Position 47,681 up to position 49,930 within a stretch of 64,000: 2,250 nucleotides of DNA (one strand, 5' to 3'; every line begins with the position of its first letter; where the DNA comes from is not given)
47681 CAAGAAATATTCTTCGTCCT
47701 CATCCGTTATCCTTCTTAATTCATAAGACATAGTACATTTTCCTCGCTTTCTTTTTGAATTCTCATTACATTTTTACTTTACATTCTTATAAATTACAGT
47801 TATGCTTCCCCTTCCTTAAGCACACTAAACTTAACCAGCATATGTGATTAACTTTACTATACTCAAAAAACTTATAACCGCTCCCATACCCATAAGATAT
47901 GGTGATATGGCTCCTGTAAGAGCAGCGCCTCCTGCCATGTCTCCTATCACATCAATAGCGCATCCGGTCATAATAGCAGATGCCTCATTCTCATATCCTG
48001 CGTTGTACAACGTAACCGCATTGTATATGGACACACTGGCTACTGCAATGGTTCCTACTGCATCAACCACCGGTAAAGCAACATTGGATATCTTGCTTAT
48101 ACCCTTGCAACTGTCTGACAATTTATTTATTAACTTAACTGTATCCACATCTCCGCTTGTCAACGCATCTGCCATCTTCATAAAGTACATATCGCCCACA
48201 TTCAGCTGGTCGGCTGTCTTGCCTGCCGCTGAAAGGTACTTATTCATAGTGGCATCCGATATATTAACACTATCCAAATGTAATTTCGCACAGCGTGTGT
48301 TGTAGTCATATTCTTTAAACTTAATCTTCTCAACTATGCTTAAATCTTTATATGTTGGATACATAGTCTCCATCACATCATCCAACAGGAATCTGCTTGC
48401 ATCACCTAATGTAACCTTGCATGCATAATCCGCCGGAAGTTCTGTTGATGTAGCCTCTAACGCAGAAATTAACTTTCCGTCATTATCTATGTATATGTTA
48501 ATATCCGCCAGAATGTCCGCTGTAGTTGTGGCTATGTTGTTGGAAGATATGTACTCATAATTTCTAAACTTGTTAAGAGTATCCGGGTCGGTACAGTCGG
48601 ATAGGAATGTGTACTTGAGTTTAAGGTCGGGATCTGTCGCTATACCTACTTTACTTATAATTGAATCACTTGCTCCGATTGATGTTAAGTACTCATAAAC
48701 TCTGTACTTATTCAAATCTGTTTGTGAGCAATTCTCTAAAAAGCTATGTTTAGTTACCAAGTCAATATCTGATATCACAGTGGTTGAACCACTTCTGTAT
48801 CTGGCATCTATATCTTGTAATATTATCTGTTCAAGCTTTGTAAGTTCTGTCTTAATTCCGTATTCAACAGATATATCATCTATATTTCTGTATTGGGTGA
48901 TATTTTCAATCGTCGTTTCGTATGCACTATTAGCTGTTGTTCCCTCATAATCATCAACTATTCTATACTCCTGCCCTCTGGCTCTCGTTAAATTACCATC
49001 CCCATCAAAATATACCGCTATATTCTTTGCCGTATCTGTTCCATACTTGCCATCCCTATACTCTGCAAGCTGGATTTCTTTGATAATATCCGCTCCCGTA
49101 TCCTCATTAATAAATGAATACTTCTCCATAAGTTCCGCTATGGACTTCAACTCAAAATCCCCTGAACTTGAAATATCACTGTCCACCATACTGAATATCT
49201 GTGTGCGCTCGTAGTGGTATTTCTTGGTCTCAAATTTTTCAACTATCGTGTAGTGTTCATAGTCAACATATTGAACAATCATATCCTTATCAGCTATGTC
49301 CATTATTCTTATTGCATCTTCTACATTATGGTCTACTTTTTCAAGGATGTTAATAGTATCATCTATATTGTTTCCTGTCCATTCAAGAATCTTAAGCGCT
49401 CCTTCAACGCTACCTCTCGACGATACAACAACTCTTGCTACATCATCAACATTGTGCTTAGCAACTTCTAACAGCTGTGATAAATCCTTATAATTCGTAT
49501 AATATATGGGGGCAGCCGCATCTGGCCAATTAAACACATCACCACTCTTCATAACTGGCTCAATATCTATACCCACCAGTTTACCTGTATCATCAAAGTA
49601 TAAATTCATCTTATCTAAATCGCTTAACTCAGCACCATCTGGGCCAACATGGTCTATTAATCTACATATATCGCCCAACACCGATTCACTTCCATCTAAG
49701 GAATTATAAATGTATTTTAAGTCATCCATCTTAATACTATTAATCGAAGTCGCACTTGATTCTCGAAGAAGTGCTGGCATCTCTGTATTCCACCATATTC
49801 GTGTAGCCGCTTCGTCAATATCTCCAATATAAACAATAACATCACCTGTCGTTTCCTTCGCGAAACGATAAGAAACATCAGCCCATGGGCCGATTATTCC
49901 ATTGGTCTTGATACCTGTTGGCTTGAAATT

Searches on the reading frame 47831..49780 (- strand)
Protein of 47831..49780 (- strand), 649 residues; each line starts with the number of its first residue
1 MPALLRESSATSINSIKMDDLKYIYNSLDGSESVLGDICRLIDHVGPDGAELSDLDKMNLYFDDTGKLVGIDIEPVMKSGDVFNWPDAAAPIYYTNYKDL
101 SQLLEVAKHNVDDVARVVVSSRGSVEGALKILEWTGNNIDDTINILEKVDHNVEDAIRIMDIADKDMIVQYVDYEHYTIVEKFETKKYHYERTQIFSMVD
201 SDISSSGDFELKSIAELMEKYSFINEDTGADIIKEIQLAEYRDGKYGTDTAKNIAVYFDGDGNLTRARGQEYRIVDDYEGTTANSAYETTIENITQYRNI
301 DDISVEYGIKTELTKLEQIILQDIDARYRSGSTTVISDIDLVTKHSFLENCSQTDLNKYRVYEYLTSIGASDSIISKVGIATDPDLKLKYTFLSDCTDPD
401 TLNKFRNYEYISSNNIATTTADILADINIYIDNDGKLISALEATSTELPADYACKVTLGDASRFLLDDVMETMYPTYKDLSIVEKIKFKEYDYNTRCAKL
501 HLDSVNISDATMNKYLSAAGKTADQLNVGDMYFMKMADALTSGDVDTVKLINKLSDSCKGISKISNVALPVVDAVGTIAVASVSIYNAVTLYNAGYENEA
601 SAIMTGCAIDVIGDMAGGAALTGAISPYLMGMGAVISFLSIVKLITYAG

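Call 9: search_protein_families(library=pfam, proteins=[window:47831-49780:-], max_evalue=0.1)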
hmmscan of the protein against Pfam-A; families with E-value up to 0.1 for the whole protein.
window:47831-49780:- (649 aa): 0 families

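Call 13: find_homologous_proteins(query=window:47831-49780:-)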
Query window:47831-49780:- (649 aa): 5 proteins with E <= 0.001 among 8000 candidates.
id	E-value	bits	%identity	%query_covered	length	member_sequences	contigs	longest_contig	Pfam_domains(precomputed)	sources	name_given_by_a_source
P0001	0.0e+0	1417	100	100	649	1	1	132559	-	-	-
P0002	3.3e-176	605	58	64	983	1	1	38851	PF00353.26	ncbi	-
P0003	3.5e-151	523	64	57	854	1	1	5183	PF00353.26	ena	-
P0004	4.3e-138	480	68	40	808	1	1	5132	-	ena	-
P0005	3.3e-118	414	62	47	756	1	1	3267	-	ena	-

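Call 15: find_encoding_contigs(protein=P0002, flank=10000, max_places=5)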
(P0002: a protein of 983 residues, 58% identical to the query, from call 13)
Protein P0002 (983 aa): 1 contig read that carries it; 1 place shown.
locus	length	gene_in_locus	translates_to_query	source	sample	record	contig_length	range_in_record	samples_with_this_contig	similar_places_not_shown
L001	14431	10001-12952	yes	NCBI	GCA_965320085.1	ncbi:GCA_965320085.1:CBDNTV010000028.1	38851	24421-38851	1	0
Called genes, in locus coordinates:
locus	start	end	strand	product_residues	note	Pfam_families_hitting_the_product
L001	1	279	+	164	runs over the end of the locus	-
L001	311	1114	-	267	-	-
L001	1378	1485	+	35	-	-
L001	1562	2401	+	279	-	PF07486:Hydrolase_2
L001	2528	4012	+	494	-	PF14821:Thr_synth_N, PF00291:PALP, PF24857:THR4_C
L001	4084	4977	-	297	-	-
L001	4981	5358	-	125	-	PF00072:Response_reg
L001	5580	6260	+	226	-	PF00072:Response_reg, PF00486:Trans_reg_C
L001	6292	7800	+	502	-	PF00672:HAMP (faint), PF00512:HisKA, PF02518:HATPase_c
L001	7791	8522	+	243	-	PF09359:VTC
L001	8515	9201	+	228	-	PF16316:DUF4956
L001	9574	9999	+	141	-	-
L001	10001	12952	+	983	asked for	PF00353:HemolysinCabind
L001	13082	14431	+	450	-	?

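Call 16: find_encoding_contigs(protein=P0003, flank=10000, max_places=5)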
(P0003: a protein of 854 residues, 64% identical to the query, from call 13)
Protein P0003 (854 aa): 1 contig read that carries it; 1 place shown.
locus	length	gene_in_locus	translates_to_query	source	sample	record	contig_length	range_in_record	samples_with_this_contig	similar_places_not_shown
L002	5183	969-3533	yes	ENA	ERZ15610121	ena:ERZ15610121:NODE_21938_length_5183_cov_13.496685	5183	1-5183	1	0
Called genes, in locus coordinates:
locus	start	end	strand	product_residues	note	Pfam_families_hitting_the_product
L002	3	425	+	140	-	?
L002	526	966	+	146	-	-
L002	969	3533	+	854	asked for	PF00353:HemolysinCabind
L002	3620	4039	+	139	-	-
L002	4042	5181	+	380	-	?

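Call 17: find_encoding_contigs(protein=P0004, flank=10000, max_places=5)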
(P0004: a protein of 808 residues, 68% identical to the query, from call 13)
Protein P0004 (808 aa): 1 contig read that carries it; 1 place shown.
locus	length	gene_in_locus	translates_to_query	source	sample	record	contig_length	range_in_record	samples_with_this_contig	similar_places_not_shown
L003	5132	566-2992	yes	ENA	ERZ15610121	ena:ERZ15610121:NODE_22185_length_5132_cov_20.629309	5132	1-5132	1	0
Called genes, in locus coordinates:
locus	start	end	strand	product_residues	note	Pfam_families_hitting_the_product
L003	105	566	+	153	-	-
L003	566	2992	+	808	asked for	-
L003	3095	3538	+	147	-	-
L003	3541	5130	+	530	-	?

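Call 18: find_encoding_contigs(protein=P0005, flank=10000, max_places=5)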
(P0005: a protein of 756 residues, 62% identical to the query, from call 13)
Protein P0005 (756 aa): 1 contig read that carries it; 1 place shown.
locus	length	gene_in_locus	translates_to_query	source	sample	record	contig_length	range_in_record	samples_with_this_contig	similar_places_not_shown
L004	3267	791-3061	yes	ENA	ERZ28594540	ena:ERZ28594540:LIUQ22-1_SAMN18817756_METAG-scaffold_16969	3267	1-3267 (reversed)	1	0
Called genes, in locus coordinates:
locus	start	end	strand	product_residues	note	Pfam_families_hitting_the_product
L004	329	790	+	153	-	-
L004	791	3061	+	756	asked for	-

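Call 28: find_related_loci(query=A4, collection=genome_contigs, flank=10000)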
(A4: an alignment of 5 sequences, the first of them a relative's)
Query A4 (983 aa) in genome_contigs; peptide patterns used: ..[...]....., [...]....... (x = any residue, [..] = any of these).
64 stretches matched a pattern, but none encodes a relative of the query by tblastn (E <= 1e-3).

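Call 29: find_related_loci(query=A4, collection=metagenome_contigs, flank=10000)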
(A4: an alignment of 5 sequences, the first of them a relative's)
Query A4 (983 aa) in metagenome_contigs; peptide patterns used: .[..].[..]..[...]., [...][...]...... (x = any residue, [..] = any of these).
403 stretches matched a pattern, but none encodes a relative of the query by tblastn (E <= 1e-3).

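Call 35: find_encoding_contigs(protein=P0001, flank=3000, max_places=4)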
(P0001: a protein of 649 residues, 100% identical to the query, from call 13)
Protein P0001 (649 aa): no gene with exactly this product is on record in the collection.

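Call 52: search_protein_families(library=ncbifam, proteins=[L001:9574-9999:+, P0002, P0001], max_evalue=0.1)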
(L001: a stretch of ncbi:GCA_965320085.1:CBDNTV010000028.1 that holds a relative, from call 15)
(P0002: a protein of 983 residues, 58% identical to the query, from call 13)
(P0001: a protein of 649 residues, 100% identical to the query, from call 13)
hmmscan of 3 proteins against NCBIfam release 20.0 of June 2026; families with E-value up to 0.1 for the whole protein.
L001:9574-9999:+ (141 aa): 0 families

P0002 (983 aa): 8 families
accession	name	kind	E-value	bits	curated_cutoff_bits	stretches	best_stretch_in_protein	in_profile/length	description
NF033943.0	RTX_toxin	subfamily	1e-16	60.3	1000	1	823-958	716-854/930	RTX family hemolysin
NF046115.1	Ca_rpt_SMc04171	equivalog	9.2e-13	48.2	625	1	829-919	413-507/574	SMc04171 family calcium-binding repeat protein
NF033203.1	entero_EhxA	exception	1.2e-09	36.9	2000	1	823-923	713-811/997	enterohemolysin EhxA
NF035945.1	Zn_serralysin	subfamily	2.7e-09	36.7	500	2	861-911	323-373/462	serralysin family metalloprotease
NF050046.1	PueAB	exception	6.9e-09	34.7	670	2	871-931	510-570/616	polyurethane esterase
NF052454.1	BtaGlycanEglC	equivalog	1.5e-08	34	700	2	819-867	98-148/459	endo-1,3-1,4-beta-glycanase EglC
NF053766.1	ZapA_metallo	exception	1.8e-08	33.8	940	2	870-929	334-391/483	ZapA family metalloprotease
NF046039.1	lipo_NMB0938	equivalog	0.08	12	80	0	308-413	41-144/277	NMB0938 family lipoprotein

P0001 (649 aa): 1 family
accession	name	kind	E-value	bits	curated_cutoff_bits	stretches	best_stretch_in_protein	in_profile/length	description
NF006586.0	PRK09112.1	equivalog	0.0016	17.7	308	1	102-176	211-287/351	DNA polymerase III subunit delta'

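Call 59: search_protein_representatives(alignment_id=A4)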
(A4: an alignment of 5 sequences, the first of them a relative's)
Query: 5 sequences, 800 profile positions. Proteins with E-value up to 0.001 (for the whole library): 152; up to 1e-10: 77; up to 1e-30: 10. The best 150 are listed.
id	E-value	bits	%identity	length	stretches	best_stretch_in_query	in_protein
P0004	0.0e+00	1289.5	-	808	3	430-722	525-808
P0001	2.3e-270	916.0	-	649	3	462-744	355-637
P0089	8.4e-141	487.5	-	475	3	565-750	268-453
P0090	5.5e-58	213.6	-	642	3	11-245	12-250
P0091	1.4e-37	146.1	-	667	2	463-751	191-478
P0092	8.6e-37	143.5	-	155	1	1-158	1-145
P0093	3.7e-36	141.4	-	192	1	12-188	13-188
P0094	4.7e-36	141.1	-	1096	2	545-751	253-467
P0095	3.1e-32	128.5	-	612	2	553-750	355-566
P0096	5.4e-31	124.3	-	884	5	12-220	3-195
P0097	6.0e-30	120.9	-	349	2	536-715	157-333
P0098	1.5e-29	119.5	-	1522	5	12-220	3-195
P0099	2.0e-28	115.8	-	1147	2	37-382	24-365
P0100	3.8e-27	111.6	-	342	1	12-199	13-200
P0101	4.8e-27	111.3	-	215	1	13-212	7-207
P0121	7.4e-18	80.9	-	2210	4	438-605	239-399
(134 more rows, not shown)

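Call 61: search_protein_families(library=pfam, proteins=[P0098, P0121, P0094, P0002, P0099], max_evalue=0.001)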
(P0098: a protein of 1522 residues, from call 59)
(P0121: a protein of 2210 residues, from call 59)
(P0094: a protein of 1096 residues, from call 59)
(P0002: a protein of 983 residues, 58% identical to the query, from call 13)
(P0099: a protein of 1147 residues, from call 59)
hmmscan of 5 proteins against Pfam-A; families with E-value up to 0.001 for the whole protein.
P0098 (1522 aa): 1 family
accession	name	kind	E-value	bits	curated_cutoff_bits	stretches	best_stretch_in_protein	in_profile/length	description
PF00353.25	HemolysinCabind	-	1e-81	268.7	23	16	1041-1074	1-34/36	RTX calcium-binding nonapeptide repeat (4 copies)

P0121 (2210 aa): 3 families
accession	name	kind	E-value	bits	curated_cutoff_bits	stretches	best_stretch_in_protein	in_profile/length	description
PF00353.25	HemolysinCabind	-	1.2e-96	316.4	23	18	1995-2030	1-36/36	RTX calcium-binding nonapeptide repeat (4 copies)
PF06594.17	HCBP_related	-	3.4e-25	88.2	21.4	3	1927-1967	1-42/42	Haemolysin-type calcium binding protein related domain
PF15636.11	Tox-GHH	-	2.1e-06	28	25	1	39-78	6-46/78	GHH signature containing HNH/Endo VII superfamily nuclease toxin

P0094 (1096 aa): 2 families
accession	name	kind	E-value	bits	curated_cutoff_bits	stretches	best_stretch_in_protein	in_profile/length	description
PF00353.25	HemolysinCabind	-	7.3e-20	71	23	3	904-939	1-36/36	RTX calcium-binding nonapeptide repeat (4 copies)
PF06594.17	HCBP_related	-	2.8e-09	37.2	21.4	1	1003-1043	1-42/42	Haemolysin-type calcium binding protein related domain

P0002 (983 aa): 1 family
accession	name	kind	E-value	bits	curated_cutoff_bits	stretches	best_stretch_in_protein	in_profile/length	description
PF00353.25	HemolysinCabind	-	3.8e-25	87.9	23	4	871-904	2-35/36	RTX calcium-binding nonapeptide repeat (4 copies)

P0099 (1147 aa): 1 family
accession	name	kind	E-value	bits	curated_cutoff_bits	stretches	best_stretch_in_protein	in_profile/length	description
PF00353.25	HemolysinCabind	-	4.6e-13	49.3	23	2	1085-1119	2-36/36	RTX calcium-binding nonapeptide repeat (4 copies)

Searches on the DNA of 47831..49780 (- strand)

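Call 19: search_rna_families(sources=[L001, L002, L003, L004], threshold=gathering, show_alignments=3)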
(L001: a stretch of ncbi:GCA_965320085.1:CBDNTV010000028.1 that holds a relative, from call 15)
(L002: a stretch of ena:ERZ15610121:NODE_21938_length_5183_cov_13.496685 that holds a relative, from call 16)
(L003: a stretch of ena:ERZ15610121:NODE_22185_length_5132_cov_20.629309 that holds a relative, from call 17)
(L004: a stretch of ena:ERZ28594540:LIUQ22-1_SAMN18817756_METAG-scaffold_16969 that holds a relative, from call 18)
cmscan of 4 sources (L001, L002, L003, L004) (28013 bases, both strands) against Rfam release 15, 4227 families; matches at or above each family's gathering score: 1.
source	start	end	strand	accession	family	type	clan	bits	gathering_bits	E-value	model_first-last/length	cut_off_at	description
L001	9276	9379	+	RF01051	c-di-GMP-I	Cis-reg; riboswitch;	CL00126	58.7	35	2.9e-09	1-87/87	no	c-di-GMP-I riboswitch aptamer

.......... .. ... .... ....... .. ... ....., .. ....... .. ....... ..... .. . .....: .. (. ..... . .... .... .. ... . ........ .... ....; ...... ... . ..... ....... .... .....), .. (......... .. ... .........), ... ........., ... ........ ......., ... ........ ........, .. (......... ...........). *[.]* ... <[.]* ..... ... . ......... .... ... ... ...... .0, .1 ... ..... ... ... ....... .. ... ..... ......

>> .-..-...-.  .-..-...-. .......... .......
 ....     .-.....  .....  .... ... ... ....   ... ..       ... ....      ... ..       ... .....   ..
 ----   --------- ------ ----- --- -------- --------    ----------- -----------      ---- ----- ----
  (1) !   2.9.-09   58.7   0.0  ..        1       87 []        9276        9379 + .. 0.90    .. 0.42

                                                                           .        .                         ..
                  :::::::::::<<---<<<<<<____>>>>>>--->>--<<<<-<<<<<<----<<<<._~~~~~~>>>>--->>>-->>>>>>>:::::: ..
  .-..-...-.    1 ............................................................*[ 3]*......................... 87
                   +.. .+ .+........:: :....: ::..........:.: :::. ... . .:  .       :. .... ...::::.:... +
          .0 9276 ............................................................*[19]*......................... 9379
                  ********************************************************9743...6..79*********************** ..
